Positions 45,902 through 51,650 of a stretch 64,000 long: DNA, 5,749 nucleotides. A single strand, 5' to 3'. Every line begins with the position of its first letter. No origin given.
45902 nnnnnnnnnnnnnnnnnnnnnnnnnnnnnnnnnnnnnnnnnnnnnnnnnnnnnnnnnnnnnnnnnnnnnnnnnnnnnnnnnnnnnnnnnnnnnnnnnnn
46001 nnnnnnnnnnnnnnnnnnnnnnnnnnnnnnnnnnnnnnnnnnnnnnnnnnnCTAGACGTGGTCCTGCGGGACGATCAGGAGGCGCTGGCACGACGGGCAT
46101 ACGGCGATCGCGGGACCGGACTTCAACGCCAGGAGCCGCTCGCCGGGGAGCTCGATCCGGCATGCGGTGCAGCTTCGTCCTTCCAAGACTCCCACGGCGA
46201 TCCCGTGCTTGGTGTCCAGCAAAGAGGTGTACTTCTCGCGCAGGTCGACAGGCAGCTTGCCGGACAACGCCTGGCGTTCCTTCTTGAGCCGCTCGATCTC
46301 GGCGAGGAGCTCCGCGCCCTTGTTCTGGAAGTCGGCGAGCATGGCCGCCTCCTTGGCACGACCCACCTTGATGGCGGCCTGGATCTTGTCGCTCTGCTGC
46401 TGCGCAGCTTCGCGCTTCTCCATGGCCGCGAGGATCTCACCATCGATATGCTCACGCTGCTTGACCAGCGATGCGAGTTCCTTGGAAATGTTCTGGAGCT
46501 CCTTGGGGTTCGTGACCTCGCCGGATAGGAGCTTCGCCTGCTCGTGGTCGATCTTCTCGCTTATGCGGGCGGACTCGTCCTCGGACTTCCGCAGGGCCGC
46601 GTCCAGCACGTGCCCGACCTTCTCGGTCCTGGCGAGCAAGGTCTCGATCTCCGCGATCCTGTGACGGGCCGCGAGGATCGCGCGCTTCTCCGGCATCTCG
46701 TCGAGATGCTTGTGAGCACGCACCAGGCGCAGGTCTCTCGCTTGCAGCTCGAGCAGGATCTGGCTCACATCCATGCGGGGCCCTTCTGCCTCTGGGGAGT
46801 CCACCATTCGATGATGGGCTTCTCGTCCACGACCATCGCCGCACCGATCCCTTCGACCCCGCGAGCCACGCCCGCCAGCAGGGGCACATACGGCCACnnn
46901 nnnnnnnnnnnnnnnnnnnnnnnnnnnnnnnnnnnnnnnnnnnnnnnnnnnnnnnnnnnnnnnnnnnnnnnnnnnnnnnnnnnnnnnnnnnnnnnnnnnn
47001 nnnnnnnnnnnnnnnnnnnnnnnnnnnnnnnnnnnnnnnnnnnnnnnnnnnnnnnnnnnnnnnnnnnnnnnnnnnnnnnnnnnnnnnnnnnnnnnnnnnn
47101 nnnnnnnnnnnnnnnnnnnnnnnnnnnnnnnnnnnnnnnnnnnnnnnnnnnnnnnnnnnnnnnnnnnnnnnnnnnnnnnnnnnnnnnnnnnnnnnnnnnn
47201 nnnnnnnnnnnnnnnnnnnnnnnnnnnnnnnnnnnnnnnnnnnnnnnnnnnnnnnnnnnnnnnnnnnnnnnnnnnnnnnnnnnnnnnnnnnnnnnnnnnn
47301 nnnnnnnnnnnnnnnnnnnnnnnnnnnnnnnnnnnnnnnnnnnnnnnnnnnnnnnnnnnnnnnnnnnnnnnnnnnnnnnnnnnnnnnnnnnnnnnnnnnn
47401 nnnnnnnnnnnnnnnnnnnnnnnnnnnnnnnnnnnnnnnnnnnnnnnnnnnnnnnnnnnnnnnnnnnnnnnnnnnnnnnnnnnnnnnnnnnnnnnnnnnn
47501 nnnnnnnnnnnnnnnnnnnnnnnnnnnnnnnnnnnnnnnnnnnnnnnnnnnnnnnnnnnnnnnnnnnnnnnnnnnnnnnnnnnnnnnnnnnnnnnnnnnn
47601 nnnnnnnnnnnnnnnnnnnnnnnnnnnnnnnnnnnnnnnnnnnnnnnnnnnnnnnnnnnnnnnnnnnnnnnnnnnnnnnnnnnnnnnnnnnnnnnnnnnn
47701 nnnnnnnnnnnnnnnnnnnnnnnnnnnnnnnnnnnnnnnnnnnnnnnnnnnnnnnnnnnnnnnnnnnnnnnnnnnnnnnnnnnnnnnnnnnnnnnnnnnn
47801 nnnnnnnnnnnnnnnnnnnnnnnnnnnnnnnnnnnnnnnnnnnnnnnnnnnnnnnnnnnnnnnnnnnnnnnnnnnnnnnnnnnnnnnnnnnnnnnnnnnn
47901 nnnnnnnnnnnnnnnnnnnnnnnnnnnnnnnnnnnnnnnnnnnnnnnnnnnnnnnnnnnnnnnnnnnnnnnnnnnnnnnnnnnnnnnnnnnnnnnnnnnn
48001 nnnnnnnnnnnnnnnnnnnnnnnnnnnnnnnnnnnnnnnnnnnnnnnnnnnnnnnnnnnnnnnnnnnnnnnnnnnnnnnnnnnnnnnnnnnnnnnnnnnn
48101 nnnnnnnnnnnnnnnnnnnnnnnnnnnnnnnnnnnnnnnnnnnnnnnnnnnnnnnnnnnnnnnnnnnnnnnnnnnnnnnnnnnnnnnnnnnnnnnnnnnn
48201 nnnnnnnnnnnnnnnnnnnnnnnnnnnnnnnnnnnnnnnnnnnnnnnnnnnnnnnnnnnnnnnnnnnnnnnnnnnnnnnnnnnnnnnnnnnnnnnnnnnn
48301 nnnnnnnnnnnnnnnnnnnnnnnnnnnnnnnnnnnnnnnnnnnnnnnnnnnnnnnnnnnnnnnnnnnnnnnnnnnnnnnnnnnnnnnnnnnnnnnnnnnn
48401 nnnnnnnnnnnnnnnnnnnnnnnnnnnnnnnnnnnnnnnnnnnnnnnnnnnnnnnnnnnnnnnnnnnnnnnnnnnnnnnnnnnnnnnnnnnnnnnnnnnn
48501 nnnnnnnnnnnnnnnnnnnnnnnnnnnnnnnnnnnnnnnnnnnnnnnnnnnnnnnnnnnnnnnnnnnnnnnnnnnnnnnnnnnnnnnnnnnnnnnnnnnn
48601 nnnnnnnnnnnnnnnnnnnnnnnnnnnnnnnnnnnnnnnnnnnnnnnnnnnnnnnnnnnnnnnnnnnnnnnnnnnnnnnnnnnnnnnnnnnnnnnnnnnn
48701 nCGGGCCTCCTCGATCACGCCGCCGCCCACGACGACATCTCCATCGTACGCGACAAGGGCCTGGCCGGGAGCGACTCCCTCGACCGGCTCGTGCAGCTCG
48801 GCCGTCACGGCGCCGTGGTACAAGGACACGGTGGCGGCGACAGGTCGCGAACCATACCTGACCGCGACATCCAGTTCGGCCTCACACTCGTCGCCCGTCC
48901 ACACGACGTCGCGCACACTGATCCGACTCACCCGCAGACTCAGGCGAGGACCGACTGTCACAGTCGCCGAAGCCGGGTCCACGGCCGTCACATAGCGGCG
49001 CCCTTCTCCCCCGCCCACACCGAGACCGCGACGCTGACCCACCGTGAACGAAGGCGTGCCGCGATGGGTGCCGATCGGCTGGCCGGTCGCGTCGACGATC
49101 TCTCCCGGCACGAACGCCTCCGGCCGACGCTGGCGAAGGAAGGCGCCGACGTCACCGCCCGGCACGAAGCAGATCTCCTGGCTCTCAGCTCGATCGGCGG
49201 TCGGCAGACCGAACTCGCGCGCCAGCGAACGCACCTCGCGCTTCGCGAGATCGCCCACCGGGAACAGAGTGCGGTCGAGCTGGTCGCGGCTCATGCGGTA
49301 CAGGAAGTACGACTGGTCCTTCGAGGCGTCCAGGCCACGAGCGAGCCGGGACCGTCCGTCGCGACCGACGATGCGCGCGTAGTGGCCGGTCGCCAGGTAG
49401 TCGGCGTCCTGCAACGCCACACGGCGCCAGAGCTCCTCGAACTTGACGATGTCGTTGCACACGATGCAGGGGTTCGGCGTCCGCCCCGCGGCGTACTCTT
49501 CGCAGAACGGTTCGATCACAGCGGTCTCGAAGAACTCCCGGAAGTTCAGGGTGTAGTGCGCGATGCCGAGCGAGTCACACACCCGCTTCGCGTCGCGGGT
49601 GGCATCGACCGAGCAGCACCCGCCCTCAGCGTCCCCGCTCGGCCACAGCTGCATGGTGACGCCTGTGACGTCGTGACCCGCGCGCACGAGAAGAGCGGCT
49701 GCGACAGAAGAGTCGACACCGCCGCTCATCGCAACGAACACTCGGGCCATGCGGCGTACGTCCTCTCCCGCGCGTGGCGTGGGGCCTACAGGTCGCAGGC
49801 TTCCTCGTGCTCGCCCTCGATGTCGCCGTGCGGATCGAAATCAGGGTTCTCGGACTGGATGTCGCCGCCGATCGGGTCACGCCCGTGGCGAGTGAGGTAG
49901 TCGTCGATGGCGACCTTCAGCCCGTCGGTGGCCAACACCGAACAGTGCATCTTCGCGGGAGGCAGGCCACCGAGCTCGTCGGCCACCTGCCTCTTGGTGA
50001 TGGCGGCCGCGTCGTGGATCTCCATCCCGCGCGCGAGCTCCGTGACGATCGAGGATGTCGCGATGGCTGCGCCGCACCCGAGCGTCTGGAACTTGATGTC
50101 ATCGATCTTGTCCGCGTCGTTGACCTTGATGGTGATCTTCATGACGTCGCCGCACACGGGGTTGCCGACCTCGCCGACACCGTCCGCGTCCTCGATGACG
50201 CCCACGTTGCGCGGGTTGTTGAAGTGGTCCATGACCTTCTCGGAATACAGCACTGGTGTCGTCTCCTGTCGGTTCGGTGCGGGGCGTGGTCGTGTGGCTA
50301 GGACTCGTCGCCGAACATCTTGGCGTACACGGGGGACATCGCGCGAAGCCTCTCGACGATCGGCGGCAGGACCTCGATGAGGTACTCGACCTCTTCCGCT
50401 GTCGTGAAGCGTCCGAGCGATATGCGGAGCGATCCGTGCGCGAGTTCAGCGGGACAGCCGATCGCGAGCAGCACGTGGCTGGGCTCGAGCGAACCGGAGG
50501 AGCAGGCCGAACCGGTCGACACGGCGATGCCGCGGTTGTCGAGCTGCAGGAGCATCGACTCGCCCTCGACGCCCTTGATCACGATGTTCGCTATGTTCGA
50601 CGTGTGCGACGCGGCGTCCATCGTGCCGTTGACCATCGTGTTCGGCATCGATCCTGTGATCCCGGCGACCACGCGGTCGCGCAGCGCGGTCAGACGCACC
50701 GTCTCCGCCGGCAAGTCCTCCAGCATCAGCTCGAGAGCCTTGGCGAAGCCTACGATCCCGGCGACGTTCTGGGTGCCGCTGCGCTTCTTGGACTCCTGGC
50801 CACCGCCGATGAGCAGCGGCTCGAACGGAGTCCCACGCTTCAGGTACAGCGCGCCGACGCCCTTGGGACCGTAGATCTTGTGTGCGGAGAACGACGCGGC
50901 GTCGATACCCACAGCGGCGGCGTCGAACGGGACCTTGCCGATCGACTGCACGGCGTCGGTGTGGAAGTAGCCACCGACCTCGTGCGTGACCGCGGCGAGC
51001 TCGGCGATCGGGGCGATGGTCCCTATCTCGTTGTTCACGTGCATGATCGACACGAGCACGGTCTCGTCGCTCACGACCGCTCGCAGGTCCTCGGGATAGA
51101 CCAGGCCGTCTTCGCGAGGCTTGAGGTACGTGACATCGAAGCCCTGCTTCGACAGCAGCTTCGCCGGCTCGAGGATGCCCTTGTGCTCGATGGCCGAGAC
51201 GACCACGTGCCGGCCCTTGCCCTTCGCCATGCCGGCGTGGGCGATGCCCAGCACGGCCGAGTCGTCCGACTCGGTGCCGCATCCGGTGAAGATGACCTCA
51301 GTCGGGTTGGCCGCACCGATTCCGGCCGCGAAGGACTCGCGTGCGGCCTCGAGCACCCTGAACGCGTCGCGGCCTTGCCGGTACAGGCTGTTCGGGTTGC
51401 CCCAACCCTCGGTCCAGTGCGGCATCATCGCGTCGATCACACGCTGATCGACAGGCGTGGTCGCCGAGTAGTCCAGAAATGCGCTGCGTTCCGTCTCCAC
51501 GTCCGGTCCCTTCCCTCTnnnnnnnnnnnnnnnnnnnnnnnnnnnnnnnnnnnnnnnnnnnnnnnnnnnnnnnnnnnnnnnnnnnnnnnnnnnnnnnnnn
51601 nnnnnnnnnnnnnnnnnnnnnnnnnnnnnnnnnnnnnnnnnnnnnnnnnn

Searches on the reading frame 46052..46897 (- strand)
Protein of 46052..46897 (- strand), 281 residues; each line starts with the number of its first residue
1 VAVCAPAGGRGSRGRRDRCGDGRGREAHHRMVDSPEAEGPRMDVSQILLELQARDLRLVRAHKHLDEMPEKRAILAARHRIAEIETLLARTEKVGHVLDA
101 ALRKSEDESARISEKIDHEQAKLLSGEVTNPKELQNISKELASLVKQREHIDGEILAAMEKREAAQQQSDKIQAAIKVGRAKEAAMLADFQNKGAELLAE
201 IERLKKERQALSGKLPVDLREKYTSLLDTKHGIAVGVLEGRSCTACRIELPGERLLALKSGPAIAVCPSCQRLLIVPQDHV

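Call 75: search_protein_families(library=pfam, proteins=[window:46052-46897:-], max_evalue=0.00001)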
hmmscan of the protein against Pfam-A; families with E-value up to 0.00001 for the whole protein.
window:46052-46897:- (281 aa): 2 families
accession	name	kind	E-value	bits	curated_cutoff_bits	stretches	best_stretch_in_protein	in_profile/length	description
PF24481.2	CT398_CC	-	2.2e-18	67.2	27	1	51-226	1-175/180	CT398-like coiled coil hairpin domain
PF02591.20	Zn_ribbon_9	-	9.3e-08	32.5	29.1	1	242-274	1-33/33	C4-type zinc ribbon domain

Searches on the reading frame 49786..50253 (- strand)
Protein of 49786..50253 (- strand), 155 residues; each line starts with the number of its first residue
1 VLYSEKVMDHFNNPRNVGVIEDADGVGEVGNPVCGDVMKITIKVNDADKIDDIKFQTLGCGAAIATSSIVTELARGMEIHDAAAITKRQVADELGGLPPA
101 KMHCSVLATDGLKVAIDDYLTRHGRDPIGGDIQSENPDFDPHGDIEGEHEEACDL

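Call 75: search_protein_families(library=pfam, proteins=[window:49786-50253:-], max_evalue=0.00001)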
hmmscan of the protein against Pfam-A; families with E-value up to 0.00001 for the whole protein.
window:49786-50253:- (155 aa): 1 family
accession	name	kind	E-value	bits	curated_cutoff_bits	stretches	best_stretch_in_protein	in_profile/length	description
PF01592.21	NifU_N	-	2.4e-49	167.1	22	1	3-123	2-124/127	NifU-like N terminal domain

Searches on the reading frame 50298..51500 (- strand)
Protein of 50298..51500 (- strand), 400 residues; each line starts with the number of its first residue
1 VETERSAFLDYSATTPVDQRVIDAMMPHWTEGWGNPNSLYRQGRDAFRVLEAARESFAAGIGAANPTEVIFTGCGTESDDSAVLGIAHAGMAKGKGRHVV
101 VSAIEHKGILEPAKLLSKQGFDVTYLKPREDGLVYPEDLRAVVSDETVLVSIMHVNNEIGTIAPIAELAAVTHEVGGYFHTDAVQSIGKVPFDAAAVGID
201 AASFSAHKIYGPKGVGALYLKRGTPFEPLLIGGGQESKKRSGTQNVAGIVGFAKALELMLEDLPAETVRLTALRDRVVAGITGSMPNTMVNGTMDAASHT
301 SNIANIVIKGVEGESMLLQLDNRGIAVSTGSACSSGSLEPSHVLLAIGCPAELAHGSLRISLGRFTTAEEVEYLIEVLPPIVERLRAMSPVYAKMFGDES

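Call 75: search_protein_families(library=pfam, proteins=[window:50298-51500:-], max_evalue=0.00001)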
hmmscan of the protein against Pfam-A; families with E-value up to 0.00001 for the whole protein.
window:50298-51500:- (400 aa): 1 family
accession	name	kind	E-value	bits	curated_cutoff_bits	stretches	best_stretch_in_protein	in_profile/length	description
PF00266.25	Aminotran_5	-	2.1e-82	277.5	21.5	1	8-374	2-371/371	Aminotransferase class-V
